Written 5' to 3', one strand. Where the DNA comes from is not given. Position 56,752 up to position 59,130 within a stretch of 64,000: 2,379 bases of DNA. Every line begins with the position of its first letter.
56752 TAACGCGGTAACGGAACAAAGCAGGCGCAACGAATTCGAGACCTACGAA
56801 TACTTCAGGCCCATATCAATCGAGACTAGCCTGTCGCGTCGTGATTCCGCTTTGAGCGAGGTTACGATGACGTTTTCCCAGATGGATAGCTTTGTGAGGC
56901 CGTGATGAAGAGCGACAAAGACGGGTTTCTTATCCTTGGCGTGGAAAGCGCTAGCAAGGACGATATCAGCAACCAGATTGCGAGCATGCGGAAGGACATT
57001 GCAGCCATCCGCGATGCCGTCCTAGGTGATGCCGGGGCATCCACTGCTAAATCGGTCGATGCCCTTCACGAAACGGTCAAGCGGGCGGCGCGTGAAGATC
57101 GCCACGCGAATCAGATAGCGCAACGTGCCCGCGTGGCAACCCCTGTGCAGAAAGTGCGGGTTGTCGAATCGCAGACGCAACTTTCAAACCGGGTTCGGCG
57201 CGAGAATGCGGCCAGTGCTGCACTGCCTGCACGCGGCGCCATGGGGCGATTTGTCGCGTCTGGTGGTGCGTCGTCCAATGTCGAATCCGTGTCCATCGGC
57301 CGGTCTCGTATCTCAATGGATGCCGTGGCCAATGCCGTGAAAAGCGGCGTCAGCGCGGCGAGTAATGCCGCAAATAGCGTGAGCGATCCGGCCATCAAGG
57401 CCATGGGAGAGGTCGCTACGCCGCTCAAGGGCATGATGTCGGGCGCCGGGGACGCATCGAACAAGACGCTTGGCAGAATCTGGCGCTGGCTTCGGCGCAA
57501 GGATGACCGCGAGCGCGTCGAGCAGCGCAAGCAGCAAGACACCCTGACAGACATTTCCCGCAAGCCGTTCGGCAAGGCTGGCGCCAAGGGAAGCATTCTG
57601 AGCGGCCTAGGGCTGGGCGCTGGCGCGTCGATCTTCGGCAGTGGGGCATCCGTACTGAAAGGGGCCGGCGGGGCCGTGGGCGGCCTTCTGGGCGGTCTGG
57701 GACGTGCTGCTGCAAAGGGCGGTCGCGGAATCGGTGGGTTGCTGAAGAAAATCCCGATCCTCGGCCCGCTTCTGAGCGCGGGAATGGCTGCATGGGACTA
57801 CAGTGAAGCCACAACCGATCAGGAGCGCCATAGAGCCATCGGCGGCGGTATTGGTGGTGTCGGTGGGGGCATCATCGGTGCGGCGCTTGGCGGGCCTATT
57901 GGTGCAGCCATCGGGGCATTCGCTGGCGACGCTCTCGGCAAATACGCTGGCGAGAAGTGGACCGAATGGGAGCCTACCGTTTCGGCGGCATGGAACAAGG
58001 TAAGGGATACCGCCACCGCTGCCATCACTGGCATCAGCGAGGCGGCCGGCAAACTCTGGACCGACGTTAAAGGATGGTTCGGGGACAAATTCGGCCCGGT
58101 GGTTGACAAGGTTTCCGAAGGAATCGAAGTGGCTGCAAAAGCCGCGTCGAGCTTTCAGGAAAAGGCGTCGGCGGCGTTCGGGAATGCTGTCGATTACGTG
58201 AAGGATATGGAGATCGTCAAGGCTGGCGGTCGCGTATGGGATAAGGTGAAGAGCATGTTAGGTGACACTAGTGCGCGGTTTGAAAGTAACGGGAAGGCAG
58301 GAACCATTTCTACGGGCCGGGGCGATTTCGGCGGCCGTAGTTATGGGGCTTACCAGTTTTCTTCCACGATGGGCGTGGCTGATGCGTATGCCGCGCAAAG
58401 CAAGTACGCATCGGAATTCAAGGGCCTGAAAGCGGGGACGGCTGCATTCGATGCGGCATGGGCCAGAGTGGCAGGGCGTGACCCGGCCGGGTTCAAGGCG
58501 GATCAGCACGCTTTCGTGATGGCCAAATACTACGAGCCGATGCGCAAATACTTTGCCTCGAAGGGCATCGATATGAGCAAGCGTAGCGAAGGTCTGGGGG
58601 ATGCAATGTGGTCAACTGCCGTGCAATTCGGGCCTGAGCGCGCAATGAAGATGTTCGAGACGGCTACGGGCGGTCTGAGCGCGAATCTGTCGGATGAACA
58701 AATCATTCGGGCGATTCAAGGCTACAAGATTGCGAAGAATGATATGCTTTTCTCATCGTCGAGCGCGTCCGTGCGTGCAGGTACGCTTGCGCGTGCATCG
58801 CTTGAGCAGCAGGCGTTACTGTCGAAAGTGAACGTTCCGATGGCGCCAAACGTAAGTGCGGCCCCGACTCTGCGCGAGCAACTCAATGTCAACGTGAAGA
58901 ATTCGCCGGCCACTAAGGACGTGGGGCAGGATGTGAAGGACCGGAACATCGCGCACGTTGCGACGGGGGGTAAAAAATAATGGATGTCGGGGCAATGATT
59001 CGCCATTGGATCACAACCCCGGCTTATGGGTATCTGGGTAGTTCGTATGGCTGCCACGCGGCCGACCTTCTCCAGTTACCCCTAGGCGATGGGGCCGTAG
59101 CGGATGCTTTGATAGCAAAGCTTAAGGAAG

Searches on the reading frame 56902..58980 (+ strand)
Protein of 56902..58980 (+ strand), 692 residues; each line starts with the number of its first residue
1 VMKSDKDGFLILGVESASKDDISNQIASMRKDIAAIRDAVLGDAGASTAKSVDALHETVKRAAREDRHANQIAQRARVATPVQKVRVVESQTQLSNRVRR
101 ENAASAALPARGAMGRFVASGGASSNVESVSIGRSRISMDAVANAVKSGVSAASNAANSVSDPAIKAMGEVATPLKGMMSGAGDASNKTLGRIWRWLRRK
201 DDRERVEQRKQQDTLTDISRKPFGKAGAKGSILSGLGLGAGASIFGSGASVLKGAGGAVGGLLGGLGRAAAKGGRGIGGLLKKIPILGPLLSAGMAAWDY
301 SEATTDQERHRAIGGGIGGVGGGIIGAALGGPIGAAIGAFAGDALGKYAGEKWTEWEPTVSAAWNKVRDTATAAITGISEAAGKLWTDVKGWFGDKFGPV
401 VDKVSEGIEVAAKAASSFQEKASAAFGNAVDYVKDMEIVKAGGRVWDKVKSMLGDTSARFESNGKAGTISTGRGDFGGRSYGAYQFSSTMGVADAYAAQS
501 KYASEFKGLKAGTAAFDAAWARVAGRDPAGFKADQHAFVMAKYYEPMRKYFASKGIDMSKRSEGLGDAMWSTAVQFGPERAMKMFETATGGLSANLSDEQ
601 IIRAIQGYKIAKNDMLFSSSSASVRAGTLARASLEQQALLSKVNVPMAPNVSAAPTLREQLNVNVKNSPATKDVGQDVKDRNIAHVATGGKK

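Call 8: search_protein_families(library=phrogs, proteins=[window:56902-58980:+], max_evalue=0.001)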
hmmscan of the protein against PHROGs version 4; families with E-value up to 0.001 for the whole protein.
window:56902-58980:+ (692 aa): 9 families
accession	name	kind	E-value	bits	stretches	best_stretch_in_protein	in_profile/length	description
phrog_6922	-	unknown function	7e-33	115.3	2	46-453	88-495/768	-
phrog_34863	-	unknown function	9.9e-30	104.3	1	452-640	545-737/966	-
phrog_26249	-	unknown function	1.6e-21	76.7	1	412-640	1435-1662/1925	-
phrog_167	-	tail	8.5e-11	41.3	1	43-352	488-725/1555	tail length tape measure protein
phrog_991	-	tail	1.5e-09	37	1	235-455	575-780/1966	tail length tape measure protein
phrog_1272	-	tail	4.2e-09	35.7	1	255-452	589-782/1606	tail length tape measure protein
phrog_58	-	tail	1.5e-06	27.9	2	353-454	846-960/1544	tail length tape measure protein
phrog_22557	-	unknown function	0.00058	21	1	303-354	66-117/136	-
phrog_1047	-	tail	0.00093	18.3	1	97-356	675-906/1251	tail associated lysin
